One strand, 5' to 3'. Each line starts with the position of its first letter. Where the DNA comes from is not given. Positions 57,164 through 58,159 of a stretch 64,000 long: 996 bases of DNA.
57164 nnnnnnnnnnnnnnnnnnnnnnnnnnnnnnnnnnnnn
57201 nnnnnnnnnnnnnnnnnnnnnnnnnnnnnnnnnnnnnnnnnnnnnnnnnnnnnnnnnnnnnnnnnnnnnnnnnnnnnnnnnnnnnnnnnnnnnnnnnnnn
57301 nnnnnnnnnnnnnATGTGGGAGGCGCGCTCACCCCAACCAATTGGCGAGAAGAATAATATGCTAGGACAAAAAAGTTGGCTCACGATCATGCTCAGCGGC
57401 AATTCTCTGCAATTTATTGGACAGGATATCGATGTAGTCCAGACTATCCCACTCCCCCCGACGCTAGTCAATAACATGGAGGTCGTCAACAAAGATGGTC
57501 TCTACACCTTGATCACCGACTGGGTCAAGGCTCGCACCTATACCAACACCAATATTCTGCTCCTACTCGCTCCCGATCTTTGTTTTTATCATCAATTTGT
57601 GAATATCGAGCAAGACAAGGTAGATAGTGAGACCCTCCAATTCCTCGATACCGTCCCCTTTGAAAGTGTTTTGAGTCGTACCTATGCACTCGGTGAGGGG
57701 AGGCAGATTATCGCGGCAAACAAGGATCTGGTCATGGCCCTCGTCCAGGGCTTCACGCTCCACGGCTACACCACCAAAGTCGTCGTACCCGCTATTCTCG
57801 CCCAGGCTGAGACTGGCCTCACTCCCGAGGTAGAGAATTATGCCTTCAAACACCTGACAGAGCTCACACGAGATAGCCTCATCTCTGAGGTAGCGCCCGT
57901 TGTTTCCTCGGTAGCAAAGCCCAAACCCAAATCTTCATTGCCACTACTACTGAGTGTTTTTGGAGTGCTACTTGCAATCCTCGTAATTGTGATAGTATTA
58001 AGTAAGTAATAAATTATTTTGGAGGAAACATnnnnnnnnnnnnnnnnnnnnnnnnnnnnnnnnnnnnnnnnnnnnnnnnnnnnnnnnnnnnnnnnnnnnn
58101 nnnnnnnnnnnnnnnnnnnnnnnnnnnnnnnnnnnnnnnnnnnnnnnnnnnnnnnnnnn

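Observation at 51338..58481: Compact type IV pilus locus without pilD, pilT, pilM/N/O/P/Q in the vicinity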

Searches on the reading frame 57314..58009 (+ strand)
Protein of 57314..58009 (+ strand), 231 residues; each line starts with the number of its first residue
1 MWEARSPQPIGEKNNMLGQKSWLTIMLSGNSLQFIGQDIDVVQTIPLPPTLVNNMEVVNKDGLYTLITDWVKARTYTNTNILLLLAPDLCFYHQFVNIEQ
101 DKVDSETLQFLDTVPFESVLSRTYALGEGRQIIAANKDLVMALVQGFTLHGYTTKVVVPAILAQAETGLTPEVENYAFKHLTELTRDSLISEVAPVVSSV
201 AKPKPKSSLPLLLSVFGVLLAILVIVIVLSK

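Call 4: search_protein_families(library=pfam, proteins=[window:57314-58009:+], max_evalue=1)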
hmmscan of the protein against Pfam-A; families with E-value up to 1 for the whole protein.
window:57314-58009:+ (231 aa): 1 family
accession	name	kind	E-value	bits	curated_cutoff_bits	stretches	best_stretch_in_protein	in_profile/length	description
PF02762.20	Cbl_N3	-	0.088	13.1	25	0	32-65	42-75/86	CBL proto-oncogene N-terminus, SH2-like domain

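Call 10: search_protein_families(library=ncbifam, proteins=[window:57359-58009:+], max_evalue=1)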
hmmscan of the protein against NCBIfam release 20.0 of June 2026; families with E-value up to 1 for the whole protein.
window:57359-58009:+ (216 aa): 1 family
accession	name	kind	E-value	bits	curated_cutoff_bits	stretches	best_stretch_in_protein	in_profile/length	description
NF040912.1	SGM_5486_fam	subfamily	0.0098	15.7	35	1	188-213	5-30/37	SGM_5486 family transporter-associated protein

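Call 11: search_solved_structures(query=window:57359-58009:+, max_evalue=10)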
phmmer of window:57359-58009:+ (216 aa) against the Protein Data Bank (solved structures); distinct sequences matched with E-value up to 10: 1.
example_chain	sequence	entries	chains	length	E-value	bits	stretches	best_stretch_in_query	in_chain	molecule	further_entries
11lx_V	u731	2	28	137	0.069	16.2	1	9-72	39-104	SH3 fold domain-containing protein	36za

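Call 14: find_homologous_proteins(query=window:57359-58009:+, max_evalue=0.001)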
Query window:57359-58009:+ (216 aa): 49 proteins with E <= 0.001 among 1326 candidates.
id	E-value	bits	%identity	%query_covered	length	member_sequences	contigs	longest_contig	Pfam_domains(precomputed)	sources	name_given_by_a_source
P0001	7.8e-126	436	100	95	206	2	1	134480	-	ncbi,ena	-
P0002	8.2e-108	377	81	100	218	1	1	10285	-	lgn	-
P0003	1.1e-75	272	59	100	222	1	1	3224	-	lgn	-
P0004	5.4e-75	270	60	100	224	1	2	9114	-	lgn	-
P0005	1.1e-74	269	57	89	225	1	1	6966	-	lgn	-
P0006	4.3e-74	267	58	89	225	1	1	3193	-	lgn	-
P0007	2.7e-73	264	56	100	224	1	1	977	-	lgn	-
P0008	2.6e-72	261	58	99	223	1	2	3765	-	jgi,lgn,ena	-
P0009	1.2e-70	255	59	100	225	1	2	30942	-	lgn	-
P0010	2.7e-70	254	56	97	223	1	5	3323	-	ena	-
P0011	4.2e-70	254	58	100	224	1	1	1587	-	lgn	-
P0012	1.2e-68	249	55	94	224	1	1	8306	-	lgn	-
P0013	1.9e-68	248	56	100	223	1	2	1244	-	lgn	-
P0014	2.2e-68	248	56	100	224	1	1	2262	-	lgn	-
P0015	5.2e-68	247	57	100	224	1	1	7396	-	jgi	jgi:hypothetical protein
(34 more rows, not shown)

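Call 16: find_encoding_contigs(protein=P0001, flank=10000, max_places=3)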
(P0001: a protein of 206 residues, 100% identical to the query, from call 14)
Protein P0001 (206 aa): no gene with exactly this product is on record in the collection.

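Call 21: predict_structure(alignment_id=A1)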
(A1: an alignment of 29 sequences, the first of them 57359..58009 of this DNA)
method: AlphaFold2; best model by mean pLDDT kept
length: 216 residues; sequences in the alignment: 29
mean_pLDDT: 86.7   pTM: 0.75
mean pLDDT of the five models: 86.7, 86.4, 85.8, 85.0, 84.7
residues with pLDDT >= 90: 154; 70-90: 38; 50-70: 6; < 50: 18
segments of 3 or more residues with pLDDT < 50: 1-3, 178-192
pLDDT, mean of each block of 10 residues (from residue 1): 70 96 87 95 96 89 90 95 91 95 93 88 96 92 94 91 93 71 35 69 93 87
secondary structure, 60 per line:
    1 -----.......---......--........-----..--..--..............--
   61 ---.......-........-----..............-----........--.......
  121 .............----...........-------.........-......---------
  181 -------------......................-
elements in order: E6-12 E16-21 E24-31 H45-58 E64-70 E75-79 H85-98 E104-111 E114-121 H122-133 E138-144 H145-148 H156-164 H166-171 H194-215

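Call 23: find_related_loci(query=A1, collection=genome_contigs, flank=10000)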
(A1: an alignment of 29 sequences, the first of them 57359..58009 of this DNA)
Query A1 (216 aa) in genome_contigs; peptide patterns used: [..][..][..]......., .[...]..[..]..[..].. (x = any residue, [..] = any of these).
123 stretches matched a pattern; 4 encode a relative of the query (tblastn E <= 1e-3); 4 distinct loci.
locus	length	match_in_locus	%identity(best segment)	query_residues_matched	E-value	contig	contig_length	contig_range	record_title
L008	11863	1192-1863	51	1-216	5e-73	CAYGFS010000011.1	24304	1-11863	MAG TPA_asm: uncultured Pseudomonadales bacterium isolate ERP113451_co1_9 genome assembly, contig: NODE_2338_length_2430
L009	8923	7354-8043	51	1-216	3e-76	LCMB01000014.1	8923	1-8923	MAG: Microgenomates group bacterium GW2011_GWF2_46_18 UX40_C0014, whole genome shotgun sequence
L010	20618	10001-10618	51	1-201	9e-67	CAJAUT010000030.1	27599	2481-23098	uncultured bacterium isolate Loc080925-6m_bin-0061 genome assembly, contig: bin-0061:30/34, whole genome shotgun sequenc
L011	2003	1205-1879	33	1-214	4e-34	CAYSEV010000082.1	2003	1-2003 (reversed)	MAG TPA_asm: uncultured Gammaproteobacteria bacterium isolate SRP342105_co1_249 genome assembly, contig: NODE_94821_leng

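Call 26: search_protein_families(library=pfam, proteins=[L010:10716-11561:+, L010:11662-12135:+, L010:1307-3433:+, L010:65-1306:-, L010:14277-14903:+, L010:6677-9127:+, L010:9618-9998:+, L010:18450-20201:-], max_evalue=0.01)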
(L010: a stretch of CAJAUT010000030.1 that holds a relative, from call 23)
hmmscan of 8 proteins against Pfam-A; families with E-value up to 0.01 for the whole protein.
L010:10716-11561:+ (281 aa): 0 families

L010:11662-12135:+ (157 aa): 1 family
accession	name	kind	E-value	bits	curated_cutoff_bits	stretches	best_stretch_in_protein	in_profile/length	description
PF07963.17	N_methyl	-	1.3e-07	31.3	21.2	1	8-30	4-26/27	Prokaryotic N-terminal methylation motif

L010:1307-3433:+ (708 aa): 6 families
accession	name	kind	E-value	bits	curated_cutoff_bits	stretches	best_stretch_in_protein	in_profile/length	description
PF02518.31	HATPase_c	-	7.9e-24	84.7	26.4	1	599-706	2-107/111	Histidine kinase-, DNA gyrase B-, and HSP90-like ATPase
PF00512.31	HisKA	-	3.4e-13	49.9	26.9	1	487-553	2-66/66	His Kinase A (phospho-acceptor) domain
PF16927.11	HisKA_7TM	-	6.5e-10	39.7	28.6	1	15-233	3-223/224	N-terminal 7TM region of histidine kinase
PF13185.12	GAF_2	-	7.5e-05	23.4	28.6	1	404-449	91-135/136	GAF domain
PF13492.12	GAF_3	-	0.00044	21.1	27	1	401-451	80-129/129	GAF domain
PF13581.12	HATPase_c_2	-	0.0025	18.3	27.4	1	603-703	36-124/127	Histidine kinase-like ATPase domain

L010:65-1306:- (413 aa): 1 family
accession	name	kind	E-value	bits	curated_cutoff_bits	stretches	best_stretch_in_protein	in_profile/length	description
PF00899.27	ThiF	-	8.9e-07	28.7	28.1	1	207-273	73-139/238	ThiF family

L010:14277-14903:+ (208 aa): 2 families
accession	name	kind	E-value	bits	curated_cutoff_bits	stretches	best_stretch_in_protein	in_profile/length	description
PF12686.12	DUF3800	-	7.2e-16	59.7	21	1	2-182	1-149/149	Protein of unknown function (DUF3800)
PF03676.19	PHAF1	-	0.0027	17.5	27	0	115-171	181-235/393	Phagosome assembly factor 1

L010:6677-9127:+ (816 aa): 0 families

L010:9618-9998:+ (126 aa): 0 families

L010:18450-20201:- (583 aa): 2 families
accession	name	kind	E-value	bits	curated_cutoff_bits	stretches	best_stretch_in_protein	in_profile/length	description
PF13529.12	Peptidase_C39_2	-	1.7e-05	25.8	24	1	276-349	3-54/143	Peptidase_C39 like family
PF03412.21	Peptidase_C39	-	0.00095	19.4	22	1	330-418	27-111/133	Peptidase C39 family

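Call 28: search_protein_representatives(alignment_id=A1)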
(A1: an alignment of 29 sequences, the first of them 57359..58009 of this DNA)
Query: 29 sequences, 224 profile positions. Proteins with E-value up to 0.001 (for the whole library): 1284; up to 1e-10: 953; up to 1e-30: 43. The best 150 are listed.
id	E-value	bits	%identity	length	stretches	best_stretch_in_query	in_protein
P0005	1.3e-100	352.1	-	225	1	1-223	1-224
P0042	1.0e-90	319.7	-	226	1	1-224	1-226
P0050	8.9e-70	251.3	-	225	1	1-222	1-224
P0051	5.8e-66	238.8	-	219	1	1-222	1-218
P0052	1.1e-62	228.1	-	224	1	1-224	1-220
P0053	1.4e-61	224.5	-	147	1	1-133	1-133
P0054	5.6e-61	222.5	-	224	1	1-221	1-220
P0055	1.3e-60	221.3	-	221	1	1-223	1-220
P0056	1.8e-56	207.7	-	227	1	1-222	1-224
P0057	7.4e-56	205.7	-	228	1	1-223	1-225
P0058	9.0e-55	202.2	-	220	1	5-222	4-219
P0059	1.1e-54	201.8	-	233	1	1-223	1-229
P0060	1.5e-54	201.5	-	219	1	1-220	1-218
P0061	5.5e-52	193.1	-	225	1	2-220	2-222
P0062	1.2e-51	191.9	-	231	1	1-222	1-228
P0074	2.8e-35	138.5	-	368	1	9-220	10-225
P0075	5.1e-35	137.6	-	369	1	5-221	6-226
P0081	4.0e-33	131.4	-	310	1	9-223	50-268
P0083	3.3e-32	128.4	-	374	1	4-221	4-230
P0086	9.9e-32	126.8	-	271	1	9-221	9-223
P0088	6.1e-31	124.2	-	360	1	1-222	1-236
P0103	2.9e-29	118.8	-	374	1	1-220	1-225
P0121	2.1e-28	115.9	-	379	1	7-223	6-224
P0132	1.2e-27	113.5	-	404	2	89-222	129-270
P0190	3.2e-25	105.5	-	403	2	83-222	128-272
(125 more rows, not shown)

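Call 29: search_protein_families(library=pfam, proteins=[P0074, P0075, P0083, P0088, P0103, P0121, P0132, P0190, P0081, P0086], max_evalue=0.1)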
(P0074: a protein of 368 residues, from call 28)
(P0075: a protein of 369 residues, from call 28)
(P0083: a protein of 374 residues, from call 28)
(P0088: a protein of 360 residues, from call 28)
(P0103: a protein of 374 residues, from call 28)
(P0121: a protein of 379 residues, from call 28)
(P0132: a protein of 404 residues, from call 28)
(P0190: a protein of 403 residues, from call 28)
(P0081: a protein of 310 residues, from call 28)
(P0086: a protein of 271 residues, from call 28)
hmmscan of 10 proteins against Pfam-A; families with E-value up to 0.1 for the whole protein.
P0074 (368 aa): 2 families
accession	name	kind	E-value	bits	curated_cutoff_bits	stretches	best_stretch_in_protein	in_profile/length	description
PF13399.11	LytR_C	-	0.0013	20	22.2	1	279-325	2-47/86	LytR cell envelope-related transcriptional attenuator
PF10146.14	zf-C4H2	-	0.065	14.2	34.5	1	108-273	47-179/240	Zinc finger-containing protein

P0075 (369 aa): 1 family
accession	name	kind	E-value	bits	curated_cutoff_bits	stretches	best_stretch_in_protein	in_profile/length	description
PF13399.11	LytR_C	-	0.00018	22.8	22.2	1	275-321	1-46/86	LytR cell envelope-related transcriptional attenuator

P0083 (374 aa): 1 family
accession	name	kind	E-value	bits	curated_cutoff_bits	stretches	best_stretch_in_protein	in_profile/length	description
PF13399.11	LytR_C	-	0.0043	18.4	22.2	1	285-370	2-82/86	LytR cell envelope-related transcriptional attenuator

P0088 (360 aa): 4 families
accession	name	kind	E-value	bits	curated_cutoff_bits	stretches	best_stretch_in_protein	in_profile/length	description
PF25686.1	Betaherpes_U91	-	0.013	15.4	27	1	205-282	5-82/157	Betaherpesvirus U91 protein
PF13273.12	DUF4064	-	0.029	15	32.1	1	218-243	61-86/102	Protein of unknown function (DUF4064)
PF13399.11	LytR_C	-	0.082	14.3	22.2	0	268-353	2-84/86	LytR cell envelope-related transcriptional attenuator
PF21649.3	APMV_polyA_pol_cat_2nd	-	0.091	12.2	27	0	54-116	13-72/294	APMV, Putative poly(A) polymerase, catalytic subunit, C-terminal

P0103 (374 aa): 2 families
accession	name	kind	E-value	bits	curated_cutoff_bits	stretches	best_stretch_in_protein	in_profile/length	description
PF13399.11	LytR_C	-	3.4e-05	25.1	22.2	1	285-372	2-84/86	LytR cell envelope-related transcriptional attenuator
PF24770.2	Ig-CFAP74_2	-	0.097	13.6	27.4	1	295-341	114-160/185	CFAP74 second Ig-like domain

P0121 (379 aa): 4 families
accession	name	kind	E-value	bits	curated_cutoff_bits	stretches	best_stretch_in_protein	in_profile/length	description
PF13399.11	LytR_C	-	1.3e-08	36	22.2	1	280-328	2-48/86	LytR cell envelope-related transcriptional attenuator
PF15807.10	MAP17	-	0.0013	19.2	29.6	1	208-231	36-59/122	Membrane-associated protein 117 kDa, PDZK1-interacting protein 1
PF11977.14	RNase_Zc3h12a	-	0.046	13.9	23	0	125-174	28-75/154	Zc3h12a-like Ribonuclease NYN domain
PF13038.11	DUF3899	-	0.086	13.7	23.4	0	173-222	42-87/88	Domain of unknown function (DUF3899)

P0132 (404 aa): 1 family
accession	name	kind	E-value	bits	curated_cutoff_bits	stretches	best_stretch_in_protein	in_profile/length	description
PF06968.18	BATS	-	0.076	13.6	22.2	0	293-354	4-65/88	Biotin and Thiamin Synthesis associated domain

P0190 (403 aa): 0 families

P0081 (310 aa): 1 family
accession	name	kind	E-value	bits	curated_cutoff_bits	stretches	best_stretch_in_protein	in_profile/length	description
PF12746.13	GNAT_acetyltran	-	0.047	13.7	26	1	104-184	65-148/243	GNAT acetyltransferase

P0086 (271 aa): 0 families

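Call 31: search_solved_structures(query=A1, max_evalue=10, show_alignments=2)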
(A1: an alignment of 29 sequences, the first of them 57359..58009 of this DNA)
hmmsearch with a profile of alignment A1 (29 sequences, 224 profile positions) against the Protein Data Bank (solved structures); distinct sequences matched with E-value up to 10: 1.
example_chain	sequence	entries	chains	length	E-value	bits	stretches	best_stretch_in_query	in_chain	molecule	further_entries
2kok_A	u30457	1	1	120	0.19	14.7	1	76-110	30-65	arsenate reductase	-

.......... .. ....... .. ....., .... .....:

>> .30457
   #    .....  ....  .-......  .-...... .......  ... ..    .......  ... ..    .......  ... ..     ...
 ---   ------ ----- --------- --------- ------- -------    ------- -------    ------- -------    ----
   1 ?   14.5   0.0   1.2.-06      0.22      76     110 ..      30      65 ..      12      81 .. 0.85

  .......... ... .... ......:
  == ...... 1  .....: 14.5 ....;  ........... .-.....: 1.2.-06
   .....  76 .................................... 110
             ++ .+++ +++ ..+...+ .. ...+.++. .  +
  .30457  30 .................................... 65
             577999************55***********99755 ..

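Call 50: search_protein_families(library=pfam, proteins=[L009:31-1095:+, L008:2641-3633:+, L008:3686-4420:+, L008:7017-7874:+, L008:7883-8740:+, L008:8746-11139:-], max_evalue=0.01)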
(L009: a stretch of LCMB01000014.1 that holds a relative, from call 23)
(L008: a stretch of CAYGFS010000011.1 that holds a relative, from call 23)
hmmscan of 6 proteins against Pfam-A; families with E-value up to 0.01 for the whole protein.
L009:31-1095:+ (354 aa): 3 families
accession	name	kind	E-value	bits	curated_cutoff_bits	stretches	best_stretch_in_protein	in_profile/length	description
PF01170.24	UPF0020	-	7e-14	52.4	22.3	1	152-263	4-135/197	RMKL-like, methyltransferase domain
PF03602.21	Cons_hypoth95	-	0.0014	18.7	24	1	180-259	45-124/182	Conserved hypothetical protein 95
PF11599.14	AviRa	-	0.0023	17.9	25.7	0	169-224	45-102/232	RRNA methyltransferase AviRa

L008:2641-3633:+ (330 aa): 4 families
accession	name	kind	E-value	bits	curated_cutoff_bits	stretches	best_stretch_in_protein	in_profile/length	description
PF02195.25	ParB_N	-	6e-30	103.6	26.3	1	63-155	2-95/95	ParB N-terminal domain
PF17762.8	HTH_ParB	-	5.1e-27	94.4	22.6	1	158-257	2-101/102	ParB HTH domain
PF08535.16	KorB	-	9.7e-05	22.7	22.3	1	176-216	3-43/89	KorB domain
PF13936.12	HTH_38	-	0.00093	19.3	27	0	169-197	13-41/44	Helix-turn-helix domain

L008:3686-4420:+ (244 aa): 1 family
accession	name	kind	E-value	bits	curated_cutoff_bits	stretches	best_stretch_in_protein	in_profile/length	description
PF02698.23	DUF218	-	8.3e-05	23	27.6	1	60-193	2-105/133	DUF218 domain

L008:7017-7874:+ (285 aa): 3 families
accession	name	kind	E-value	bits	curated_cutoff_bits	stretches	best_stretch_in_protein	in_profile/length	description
PF00535.33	Glycos_transf_2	-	3.1e-08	34.1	23.3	1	17-183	4-167/168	Glycosyl transferase family 2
PF13641.12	Glyco_tranf_2_3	-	4.8e-05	23.9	27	1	168-227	159-218/230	Glycosyltransferase like family 2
PF13632.12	Glyco_trans_2_3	-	0.0006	20.1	27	1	94-229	1-132/198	Glycosyl transferase family group 2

L008:7883-8740:+ (285 aa): 1 family
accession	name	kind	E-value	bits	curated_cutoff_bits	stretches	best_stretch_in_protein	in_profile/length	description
PF05050.19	Methyltransf_21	-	6.1e-14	52.9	22.7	1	98-260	1-172/173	Methyltransferase FkbM domain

L008:8746-11139:- (797 aa): 5 families
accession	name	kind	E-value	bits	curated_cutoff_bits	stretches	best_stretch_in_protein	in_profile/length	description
PF19077.6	Big_13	-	3.7e-09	37.4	27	1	652-697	57-102/102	Bacterial Ig-like domain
PF24421.1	Ig_J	-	0.00048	20.6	29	0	734-774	52-92/104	Tip attachment protein J, Ig-like domain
PF03412.21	Peptidase_C39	-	0.00061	20.1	22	1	271-376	13-110/133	Peptidase C39 family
PF13529.12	Peptidase_C39_2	-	0.0031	18.5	24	1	261-309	5-53/143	Peptidase_C39 like family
PF12245.14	Big_3_2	-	0.0031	18.1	23.3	0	655-696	81-121/122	Bacterial Ig-like domain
